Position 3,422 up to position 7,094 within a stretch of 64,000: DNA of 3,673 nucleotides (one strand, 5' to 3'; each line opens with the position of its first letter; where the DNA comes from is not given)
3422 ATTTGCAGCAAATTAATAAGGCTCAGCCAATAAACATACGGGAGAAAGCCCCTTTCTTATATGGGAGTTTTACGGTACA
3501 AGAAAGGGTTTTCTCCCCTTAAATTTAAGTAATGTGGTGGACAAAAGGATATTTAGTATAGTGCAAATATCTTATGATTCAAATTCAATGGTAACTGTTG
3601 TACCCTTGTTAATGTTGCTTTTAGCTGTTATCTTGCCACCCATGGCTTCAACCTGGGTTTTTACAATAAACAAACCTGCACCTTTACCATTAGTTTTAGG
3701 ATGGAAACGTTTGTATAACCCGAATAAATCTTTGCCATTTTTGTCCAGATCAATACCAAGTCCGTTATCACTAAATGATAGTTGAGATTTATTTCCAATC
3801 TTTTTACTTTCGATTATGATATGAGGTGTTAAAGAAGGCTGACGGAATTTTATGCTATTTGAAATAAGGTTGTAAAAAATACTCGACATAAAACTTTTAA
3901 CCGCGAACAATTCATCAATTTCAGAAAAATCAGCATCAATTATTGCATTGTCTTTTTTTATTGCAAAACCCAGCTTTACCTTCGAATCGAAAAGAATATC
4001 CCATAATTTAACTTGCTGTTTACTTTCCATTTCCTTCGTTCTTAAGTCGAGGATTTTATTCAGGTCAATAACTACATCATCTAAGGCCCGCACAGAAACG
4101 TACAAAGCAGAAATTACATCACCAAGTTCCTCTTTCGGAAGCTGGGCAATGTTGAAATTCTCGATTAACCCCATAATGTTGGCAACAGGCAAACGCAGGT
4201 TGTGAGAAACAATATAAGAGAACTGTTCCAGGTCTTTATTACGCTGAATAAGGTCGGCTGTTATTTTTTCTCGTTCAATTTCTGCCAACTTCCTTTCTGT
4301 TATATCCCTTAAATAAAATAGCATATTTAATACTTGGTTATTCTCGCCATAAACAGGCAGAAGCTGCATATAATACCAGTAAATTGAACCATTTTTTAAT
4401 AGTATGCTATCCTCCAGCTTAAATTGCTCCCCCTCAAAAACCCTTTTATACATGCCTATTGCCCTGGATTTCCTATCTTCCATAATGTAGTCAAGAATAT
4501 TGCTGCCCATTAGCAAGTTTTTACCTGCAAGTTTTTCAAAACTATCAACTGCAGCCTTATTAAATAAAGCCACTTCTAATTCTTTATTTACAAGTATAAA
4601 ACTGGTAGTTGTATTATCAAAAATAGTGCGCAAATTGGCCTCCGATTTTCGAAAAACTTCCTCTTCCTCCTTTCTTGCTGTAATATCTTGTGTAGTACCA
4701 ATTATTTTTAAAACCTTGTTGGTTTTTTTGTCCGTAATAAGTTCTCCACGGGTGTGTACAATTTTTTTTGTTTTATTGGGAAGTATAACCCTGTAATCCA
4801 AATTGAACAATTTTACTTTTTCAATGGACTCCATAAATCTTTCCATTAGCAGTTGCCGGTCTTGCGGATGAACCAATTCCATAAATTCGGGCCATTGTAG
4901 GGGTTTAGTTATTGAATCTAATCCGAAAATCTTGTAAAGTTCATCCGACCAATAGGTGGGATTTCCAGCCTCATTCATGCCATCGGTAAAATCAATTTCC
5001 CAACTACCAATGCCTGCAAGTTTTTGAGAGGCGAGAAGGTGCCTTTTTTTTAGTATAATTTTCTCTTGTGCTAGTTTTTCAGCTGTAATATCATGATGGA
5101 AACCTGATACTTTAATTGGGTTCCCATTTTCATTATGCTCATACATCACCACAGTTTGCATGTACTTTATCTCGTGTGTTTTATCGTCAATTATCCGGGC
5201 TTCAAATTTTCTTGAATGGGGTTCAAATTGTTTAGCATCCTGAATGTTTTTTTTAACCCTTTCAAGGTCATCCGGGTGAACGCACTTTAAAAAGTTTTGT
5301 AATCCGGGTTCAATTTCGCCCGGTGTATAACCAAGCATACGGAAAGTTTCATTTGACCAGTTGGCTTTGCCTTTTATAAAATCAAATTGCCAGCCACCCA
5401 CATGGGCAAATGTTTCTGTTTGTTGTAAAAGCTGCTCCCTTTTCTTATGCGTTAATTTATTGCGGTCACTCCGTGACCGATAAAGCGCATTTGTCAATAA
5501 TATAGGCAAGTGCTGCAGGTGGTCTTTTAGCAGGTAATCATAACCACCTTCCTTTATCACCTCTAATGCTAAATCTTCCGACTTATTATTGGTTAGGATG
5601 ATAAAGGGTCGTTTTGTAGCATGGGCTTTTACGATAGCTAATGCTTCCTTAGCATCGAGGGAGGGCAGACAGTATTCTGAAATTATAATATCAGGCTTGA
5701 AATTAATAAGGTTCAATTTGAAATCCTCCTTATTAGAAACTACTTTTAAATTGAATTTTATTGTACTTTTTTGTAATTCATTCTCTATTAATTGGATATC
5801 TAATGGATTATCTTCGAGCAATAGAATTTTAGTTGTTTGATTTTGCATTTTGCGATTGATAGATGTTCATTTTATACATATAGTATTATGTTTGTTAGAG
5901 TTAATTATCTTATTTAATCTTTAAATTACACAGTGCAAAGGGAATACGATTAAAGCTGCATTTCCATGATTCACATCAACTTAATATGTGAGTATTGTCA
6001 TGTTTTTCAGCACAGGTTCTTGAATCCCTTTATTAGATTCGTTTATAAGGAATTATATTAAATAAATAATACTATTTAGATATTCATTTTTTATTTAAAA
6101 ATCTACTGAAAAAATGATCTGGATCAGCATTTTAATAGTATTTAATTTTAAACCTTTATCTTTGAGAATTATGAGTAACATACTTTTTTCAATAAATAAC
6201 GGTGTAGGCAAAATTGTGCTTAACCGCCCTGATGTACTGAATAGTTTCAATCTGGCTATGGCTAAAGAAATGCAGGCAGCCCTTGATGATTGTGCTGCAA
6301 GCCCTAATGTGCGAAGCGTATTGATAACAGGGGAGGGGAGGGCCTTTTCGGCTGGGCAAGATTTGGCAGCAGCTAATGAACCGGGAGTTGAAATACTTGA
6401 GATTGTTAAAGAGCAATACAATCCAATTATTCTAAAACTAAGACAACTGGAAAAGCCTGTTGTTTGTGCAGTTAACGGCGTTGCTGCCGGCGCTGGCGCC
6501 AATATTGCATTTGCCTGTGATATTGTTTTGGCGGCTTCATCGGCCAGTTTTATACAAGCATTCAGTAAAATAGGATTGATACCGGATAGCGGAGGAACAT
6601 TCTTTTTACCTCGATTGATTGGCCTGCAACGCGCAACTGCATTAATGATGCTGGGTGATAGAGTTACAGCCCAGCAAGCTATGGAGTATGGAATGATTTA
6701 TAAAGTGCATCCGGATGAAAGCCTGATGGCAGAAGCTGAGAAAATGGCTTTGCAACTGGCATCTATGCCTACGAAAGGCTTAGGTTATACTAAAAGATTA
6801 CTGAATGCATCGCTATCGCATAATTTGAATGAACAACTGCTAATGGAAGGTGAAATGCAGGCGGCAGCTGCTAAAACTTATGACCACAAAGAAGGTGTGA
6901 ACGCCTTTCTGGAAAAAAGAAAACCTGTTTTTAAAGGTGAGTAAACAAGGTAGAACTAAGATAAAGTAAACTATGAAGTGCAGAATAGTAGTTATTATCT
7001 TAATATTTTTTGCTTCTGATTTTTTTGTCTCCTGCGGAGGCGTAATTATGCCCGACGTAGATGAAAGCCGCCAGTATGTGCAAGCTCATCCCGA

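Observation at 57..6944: Phenylacetate catabolic cluster split by a tandemly duplicated pair of PAS sensor kinases on the opposite strand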

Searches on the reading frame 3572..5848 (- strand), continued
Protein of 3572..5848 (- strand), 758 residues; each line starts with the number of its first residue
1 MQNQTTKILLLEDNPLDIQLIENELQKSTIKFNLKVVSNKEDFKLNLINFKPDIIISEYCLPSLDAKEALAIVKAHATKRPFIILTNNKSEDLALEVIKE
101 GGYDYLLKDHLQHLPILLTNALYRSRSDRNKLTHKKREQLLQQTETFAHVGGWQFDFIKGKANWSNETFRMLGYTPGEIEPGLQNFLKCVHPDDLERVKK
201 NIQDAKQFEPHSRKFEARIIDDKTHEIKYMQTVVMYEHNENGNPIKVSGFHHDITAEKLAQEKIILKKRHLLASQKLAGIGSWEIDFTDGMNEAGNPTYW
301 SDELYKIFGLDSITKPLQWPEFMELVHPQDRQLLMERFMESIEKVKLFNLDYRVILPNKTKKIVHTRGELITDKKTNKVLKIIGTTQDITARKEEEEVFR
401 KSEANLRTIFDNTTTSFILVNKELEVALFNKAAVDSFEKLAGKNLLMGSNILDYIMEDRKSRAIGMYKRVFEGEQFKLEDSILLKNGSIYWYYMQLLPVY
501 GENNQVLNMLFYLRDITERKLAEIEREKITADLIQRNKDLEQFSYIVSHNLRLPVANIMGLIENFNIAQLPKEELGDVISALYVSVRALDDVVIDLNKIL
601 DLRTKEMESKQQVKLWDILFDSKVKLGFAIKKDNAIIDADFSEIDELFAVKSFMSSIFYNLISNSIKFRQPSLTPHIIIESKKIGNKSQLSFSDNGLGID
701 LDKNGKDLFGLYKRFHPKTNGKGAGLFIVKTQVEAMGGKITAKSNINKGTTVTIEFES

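Call 56: find_encoding_contigs(protein=P0006, flank=8000, max_places=2)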
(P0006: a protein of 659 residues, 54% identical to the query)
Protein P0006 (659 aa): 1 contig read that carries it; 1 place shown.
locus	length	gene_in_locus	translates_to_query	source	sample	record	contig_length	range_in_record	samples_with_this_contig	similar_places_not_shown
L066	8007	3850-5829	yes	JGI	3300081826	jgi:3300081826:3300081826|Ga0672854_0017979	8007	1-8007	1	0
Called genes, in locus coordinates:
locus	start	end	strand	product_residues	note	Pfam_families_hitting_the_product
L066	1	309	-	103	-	?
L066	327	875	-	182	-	PF19765:DUF6252 (weak)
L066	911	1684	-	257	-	PF00378:ECH_1, PF16113:ECH_2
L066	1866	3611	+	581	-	PF08448:PAS_4 (weak), PF13426:PAS_9, PF00512:HisKA (weak), PF02518:HATPase_c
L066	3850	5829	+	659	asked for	PF00989:PAS (faint), PF08447:PAS_3, PF13596:PAS_10 (weak), PF08447:PAS_3 (weak), PF08448:PAS_4, PF13426:PAS_9, PF00512:HisKA (weak), PF02518:HATPase_c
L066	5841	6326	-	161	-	PF01883:FeS_assembly_P, PF23451:Zn_ribbon_PaaD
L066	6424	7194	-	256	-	PF05138:PaaA_PaaC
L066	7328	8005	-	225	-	?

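Call 57: find_encoding_contigs(protein=P0007, flank=8000, max_places=2)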
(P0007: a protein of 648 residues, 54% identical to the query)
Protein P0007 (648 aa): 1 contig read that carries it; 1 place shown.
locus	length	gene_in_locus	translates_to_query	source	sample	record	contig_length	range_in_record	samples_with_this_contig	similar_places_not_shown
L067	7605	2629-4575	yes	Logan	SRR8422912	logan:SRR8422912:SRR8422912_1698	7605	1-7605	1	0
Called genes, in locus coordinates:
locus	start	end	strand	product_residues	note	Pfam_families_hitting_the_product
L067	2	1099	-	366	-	?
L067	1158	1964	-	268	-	PF00456:Transketolase_N, PF13292:DXP_synthase_N (weak), PF00676:E1_dh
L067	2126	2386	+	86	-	-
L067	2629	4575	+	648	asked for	PF00989:PAS (faint), PF08447:PAS_3, PF08448:PAS_4 (weak), PF13426:PAS_9 (weak), PF02518:HATPase_c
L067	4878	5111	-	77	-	-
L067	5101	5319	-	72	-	-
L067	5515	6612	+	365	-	PF01926:MMR_HSR1, PF02421:FeoB_N, PF06071:YchF-GTPase_C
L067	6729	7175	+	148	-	PF01797:Y1_Tnp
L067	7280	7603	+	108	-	?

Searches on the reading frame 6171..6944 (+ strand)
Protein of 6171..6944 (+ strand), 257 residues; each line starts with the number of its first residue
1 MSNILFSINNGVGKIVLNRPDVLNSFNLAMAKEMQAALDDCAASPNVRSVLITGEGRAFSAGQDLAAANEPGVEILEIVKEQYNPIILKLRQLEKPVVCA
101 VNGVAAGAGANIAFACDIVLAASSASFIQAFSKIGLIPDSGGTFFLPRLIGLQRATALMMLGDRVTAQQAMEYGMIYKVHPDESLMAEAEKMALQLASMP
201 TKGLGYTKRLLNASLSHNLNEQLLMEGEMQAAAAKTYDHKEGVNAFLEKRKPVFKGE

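Call 5: search_protein_families(library=ncbifam, proteins=[window:6171-6944:+])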
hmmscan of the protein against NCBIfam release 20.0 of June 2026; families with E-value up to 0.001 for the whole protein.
window:6171-6944:+ (257 aa): 73 families (the best 25 are shown)
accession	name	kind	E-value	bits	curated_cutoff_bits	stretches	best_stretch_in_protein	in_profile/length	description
TIGR02280.1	PaaB1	equivalog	6e-94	314.3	345.15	1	4-257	1-256/256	2-(1,2-epoxy-1,2-dihydrophenyl)acetyl-CoA isomerase PaaG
NF004635.0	PRK05981.1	equivalog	2e-75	253.8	351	1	3-256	5-265/266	enoyl-CoA hydratase/isomerase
NF050134.1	TdecoylIsomFabM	equivalog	3.2e-62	210.3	400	1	2-256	2-260/261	trans-2-decenoyl-ACP isomerase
NF006699.0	PRK09245.1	subfamily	6.8e-61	205.8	354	1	9-256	10-265/266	crotonase/enoyl-CoA hydratase family protein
NF005575.0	PRK07260.1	equivalog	4.3e-60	203.3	335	1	1-256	3-262/263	enoyl-CoA hydratase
NF004725.0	PRK06072.1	equivalog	7.3e-59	199.5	293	1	10-257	8-248/248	enoyl-CoA hydratase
NF046063.1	oxepin_alt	equivalog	6.7e-57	192.9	300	1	14-252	12-253/254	oxepin-CoA hydrolase, alternative type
NF006109.0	PRK08260.1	subfamily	2.8e-56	190.9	320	1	2-256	4-277/296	enoyl-CoA hydratase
NF005804.0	PRK07659.1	equivalog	4.4e-56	190.3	311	1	1-256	5-259/260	enoyl-CoA hydratase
NF051848.1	EnCoAHydtEchA19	equivalog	8e-56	189.4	400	1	11-256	9-257/258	enoyl-CoA hydratase EchA19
NF006107.0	PRK08258.1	equivalog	2.1e-54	184.7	330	1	4-257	19-277/277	enoyl-CoA hydratase family protein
NF005700.0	PRK07511.1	subfamily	1.4e-53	182.1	274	1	15-255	16-259/260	enoyl-CoA hydratase family protein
NF006007.0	PRK08138.1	subfamily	2.7e-53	181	355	1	9-256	15-260/261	enoyl-CoA hydratase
NF004475.0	PRK05809.1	subfamily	4.5e-53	180.4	394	1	2-256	4-259/260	short-chain-enoyl-CoA hydratase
NF005802.0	PRK07657.1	equivalog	2.3e-51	174.8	363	1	4-257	5-260/260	enoyl-CoA hydratase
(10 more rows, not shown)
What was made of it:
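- Checked: The 6171-6944 product hits PaaG best (TIGR02280, 314 bits), just below the equivalog cutoff of 345 (call 5).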

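Call 6: search_protein_families(library=pfam, proteins=[window:6171-6944:+])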
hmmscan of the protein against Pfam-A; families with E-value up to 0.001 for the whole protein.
window:6171-6944:+ (257 aa): 2 families
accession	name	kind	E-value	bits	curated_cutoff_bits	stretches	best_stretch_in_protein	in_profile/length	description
PF00378.25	ECH_1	-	9.2e-67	225.4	27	1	8-256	2-250/251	Enoyl-CoA hydratase/isomerase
PF16113.10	ECH_2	-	3.9e-34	119.1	27.2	1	13-190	2-182/335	Enoyl-CoA hydratase/isomerase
